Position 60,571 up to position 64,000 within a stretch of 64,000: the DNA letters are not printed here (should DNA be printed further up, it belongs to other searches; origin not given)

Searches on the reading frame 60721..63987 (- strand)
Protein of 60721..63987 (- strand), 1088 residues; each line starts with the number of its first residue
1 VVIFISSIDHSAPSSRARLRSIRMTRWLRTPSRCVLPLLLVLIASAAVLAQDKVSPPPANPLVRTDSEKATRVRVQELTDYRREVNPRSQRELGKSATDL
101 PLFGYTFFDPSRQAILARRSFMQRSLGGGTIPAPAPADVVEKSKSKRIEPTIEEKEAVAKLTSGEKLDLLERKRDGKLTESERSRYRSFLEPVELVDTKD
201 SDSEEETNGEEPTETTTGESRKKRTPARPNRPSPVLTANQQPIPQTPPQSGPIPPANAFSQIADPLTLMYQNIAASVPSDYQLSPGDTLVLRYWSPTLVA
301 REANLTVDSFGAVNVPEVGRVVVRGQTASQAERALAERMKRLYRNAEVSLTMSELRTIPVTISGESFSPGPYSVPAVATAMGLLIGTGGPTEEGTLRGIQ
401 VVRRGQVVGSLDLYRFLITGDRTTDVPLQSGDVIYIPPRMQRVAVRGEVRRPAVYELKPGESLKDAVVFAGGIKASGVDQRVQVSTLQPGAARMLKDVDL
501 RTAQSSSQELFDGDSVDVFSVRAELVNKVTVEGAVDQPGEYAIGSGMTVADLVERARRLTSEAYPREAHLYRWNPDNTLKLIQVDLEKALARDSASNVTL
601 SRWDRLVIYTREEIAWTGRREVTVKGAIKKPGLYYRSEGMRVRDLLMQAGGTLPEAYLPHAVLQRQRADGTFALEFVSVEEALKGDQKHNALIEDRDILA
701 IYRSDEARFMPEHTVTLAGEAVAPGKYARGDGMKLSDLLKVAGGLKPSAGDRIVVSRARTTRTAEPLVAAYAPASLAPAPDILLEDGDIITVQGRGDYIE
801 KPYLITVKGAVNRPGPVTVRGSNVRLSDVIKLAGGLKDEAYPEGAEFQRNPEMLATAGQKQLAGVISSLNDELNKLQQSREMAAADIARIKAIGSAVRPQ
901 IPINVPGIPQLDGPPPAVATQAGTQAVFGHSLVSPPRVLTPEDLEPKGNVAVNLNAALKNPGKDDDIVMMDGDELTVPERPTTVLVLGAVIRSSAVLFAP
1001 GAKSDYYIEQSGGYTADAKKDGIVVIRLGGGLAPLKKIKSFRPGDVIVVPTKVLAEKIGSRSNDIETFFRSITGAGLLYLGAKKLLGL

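Call 64: search_protein_families(library=ncbifam, proteins=[window:60721-63987:-], max_evalue=0.00001)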
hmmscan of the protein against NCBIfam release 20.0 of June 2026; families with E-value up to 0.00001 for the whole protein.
window:60721-63987:- (1088 aa): 5 families
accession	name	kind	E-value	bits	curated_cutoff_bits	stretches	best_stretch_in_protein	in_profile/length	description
TIGR03028.1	EpsE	equivalog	1.1e-40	139.5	262.65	3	280-484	1-206/239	polysaccharide export protein EpsE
TIGR03027.2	pepcterm_export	equivalog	1.8e-31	109.1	180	1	280-438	2-166/169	XrtA/PEP-CTERM system exopolysaccharide export protein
NF011658.0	PRK15078.1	subfamily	3e-21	75.6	333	1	300-476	113-291/380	polysaccharide export protein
NF041843.1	EpsY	equivalog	3.5e-18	65.6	320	1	270-407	42-177/211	exopolysaccharide export protein EpsY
NF045978.1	ComEA_MAG0490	equivalog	2.4e-07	30.7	98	0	621-649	42-70/162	MAG0490 family ComEA-like DNA-binding protein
